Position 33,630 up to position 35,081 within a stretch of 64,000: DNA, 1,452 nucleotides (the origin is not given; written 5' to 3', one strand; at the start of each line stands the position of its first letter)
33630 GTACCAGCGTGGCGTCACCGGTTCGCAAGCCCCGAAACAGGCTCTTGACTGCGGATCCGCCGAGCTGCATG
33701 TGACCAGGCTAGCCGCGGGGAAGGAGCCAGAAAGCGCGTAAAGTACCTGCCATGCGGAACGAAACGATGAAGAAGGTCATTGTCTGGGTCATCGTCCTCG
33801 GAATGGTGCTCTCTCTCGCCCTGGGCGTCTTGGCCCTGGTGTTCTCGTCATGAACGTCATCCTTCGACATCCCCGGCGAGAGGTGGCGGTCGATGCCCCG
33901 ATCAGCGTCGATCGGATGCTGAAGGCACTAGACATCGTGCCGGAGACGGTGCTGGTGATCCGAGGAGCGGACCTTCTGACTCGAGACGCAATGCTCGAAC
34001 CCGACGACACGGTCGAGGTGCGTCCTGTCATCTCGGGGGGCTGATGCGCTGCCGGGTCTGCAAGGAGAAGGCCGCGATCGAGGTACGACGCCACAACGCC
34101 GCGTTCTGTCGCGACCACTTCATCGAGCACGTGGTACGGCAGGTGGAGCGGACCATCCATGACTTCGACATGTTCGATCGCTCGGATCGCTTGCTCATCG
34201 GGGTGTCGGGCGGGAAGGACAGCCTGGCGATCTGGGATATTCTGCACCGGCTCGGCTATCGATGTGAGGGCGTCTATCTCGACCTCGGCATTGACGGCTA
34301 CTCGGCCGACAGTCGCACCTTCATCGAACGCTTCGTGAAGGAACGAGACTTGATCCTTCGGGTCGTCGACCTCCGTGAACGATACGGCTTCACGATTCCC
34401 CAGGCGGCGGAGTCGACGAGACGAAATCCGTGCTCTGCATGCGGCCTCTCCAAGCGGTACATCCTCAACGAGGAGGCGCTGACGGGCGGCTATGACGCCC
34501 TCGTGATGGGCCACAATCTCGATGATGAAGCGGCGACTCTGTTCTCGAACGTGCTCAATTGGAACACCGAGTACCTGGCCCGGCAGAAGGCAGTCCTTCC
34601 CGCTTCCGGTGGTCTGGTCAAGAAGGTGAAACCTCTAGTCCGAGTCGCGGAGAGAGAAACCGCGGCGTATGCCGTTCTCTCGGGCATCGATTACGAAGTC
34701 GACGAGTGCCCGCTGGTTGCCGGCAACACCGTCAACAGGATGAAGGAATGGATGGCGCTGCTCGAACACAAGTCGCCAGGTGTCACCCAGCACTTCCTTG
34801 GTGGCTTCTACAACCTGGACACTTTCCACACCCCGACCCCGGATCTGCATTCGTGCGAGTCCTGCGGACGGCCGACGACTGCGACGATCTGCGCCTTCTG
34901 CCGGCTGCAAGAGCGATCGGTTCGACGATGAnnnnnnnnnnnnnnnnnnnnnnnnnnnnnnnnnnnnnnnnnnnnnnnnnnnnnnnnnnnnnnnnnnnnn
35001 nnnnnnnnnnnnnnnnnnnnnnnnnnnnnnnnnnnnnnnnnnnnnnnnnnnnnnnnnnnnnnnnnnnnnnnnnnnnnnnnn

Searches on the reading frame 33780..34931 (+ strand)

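Call 40: search_protein_families(library=pfam, proteins=[window:33780-34931:+], max_evalue=0.00001)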
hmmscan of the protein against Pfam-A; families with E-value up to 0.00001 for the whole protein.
window:33780-34931:+ (383 aa): 2 families
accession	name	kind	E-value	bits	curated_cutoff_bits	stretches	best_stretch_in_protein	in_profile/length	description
PF22082.2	TtuA_LIM_N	-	4e-10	40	27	1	90-115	1-26/26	2-thiouridine synthetase TtuA, N-terminal LIM domain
PF01171.26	ATP_bind_3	-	3e-09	37.3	27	1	138-309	2-167/182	PP-loop family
